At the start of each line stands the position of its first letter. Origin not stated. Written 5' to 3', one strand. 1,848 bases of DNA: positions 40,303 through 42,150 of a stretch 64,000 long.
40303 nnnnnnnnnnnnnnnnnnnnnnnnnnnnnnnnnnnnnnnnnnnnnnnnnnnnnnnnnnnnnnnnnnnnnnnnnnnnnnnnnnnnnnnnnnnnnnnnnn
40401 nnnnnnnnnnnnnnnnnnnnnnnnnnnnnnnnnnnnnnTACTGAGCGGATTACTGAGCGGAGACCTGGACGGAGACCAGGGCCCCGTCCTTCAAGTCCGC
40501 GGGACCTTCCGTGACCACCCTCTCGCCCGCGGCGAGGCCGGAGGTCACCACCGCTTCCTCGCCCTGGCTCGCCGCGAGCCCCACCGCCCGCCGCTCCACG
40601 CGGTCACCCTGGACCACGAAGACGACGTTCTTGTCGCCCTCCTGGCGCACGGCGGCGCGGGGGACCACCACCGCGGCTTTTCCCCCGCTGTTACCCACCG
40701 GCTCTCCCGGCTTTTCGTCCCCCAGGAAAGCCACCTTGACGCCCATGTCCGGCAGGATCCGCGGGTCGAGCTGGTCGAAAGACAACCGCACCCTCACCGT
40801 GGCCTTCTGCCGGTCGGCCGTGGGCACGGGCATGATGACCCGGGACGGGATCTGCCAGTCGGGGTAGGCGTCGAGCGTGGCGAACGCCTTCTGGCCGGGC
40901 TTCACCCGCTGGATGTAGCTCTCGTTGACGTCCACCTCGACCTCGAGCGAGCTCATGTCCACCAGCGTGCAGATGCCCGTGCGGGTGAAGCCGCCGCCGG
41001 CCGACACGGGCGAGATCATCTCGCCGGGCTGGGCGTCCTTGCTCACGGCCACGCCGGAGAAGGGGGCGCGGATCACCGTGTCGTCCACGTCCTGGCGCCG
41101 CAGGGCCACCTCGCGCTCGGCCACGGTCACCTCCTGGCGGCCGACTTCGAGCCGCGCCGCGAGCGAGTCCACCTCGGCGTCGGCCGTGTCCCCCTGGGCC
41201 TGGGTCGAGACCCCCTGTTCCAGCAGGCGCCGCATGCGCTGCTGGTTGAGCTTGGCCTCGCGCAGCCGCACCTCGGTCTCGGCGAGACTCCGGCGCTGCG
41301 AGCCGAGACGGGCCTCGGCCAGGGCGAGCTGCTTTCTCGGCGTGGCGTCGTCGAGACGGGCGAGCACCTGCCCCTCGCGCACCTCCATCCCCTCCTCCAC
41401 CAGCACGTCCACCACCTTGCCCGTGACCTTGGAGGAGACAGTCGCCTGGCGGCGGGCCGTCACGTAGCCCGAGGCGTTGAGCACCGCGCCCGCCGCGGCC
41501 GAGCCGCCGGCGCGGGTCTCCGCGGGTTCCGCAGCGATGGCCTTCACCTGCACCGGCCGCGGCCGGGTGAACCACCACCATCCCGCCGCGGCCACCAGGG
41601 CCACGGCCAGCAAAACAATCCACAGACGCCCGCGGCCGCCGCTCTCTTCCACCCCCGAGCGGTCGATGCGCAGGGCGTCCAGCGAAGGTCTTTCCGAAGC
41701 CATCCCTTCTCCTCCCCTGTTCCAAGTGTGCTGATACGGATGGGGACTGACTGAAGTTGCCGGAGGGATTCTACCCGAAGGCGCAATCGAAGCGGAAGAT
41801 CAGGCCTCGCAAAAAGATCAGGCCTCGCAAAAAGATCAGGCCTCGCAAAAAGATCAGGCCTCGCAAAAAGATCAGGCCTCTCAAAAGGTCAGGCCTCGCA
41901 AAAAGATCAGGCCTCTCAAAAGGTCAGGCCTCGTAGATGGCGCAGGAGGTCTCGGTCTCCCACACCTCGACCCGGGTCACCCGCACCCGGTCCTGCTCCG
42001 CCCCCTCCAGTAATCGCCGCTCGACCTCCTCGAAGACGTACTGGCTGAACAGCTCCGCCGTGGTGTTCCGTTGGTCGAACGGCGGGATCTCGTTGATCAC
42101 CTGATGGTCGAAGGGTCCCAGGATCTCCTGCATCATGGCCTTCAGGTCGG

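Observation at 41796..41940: Eight tandem 18-bp repeats derived from the 3' end of queD, placed in the promoter region of the MacA-MacB-type efflux operon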

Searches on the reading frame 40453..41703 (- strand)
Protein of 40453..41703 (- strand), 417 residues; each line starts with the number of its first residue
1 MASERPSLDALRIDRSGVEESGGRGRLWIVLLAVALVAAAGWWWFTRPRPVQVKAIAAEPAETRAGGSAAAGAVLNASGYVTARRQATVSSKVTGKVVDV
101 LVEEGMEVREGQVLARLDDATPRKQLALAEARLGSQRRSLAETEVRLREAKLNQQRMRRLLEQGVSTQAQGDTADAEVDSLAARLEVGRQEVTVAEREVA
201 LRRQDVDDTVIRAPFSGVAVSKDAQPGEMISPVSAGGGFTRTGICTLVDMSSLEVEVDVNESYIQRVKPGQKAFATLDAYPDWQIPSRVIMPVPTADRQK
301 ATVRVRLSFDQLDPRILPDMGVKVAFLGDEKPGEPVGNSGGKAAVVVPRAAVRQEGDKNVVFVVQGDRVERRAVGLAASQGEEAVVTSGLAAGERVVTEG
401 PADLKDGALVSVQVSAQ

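Call 12: search_protein_families(library=pfam, proteins=[window:40453-41703:-], max_evalue=0.01)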
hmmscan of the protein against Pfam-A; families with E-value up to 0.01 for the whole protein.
window:40453-41703:- (417 aa): 5 families
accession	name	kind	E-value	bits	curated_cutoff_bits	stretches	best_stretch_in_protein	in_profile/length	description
PF16576.10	HlyD_D23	-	1e-20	74.4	30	1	76-320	7-212/214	Barrel-sandwich domain of CusB or HlyD membrane-fusion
PF13437.12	HlyD_3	-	2.7e-15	57.5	22.2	1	210-312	1-96/106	HlyD family secretion protein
PF13533.13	Biotin_lipoyl_2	-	5.3e-09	36.1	29.8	1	88-118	2-32/32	Biotin-lipoyl like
PF00364.28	Biotin_lipoyl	-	0.00023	21.4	22.1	1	86-117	42-73/73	Biotin-requiring enzyme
PF00529.27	CusB_dom_1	-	0.0021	18.7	26.5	1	86-398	12-89/89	Cation efflux system protein CusB domain 1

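Call 16: find_encoding_contigs(protein=window:40453-41703:-, flank=6000, max_places=10)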
Protein window:40453-41703:- (417 aa): no gene with exactly this product is on record in the collection.

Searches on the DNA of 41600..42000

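Call 33: search_rna_families(source=window, start=41600, end=42000, threshold=evalue, max_evalue=10)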
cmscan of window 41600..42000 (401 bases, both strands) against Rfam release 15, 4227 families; matches with E-value up to 10: 2.
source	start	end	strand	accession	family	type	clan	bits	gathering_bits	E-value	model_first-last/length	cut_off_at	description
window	41708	41813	+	RF02201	TTC28-AS1_4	Gene; lncRNA;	-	16.9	45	1.3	1-113/113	no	TTC28 antisense RNA 1 conserved region 4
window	41871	41954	+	RF03038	nhaA-II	Cis-reg;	-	16.8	70.4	3.9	1-84/84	no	nhaA-II RNA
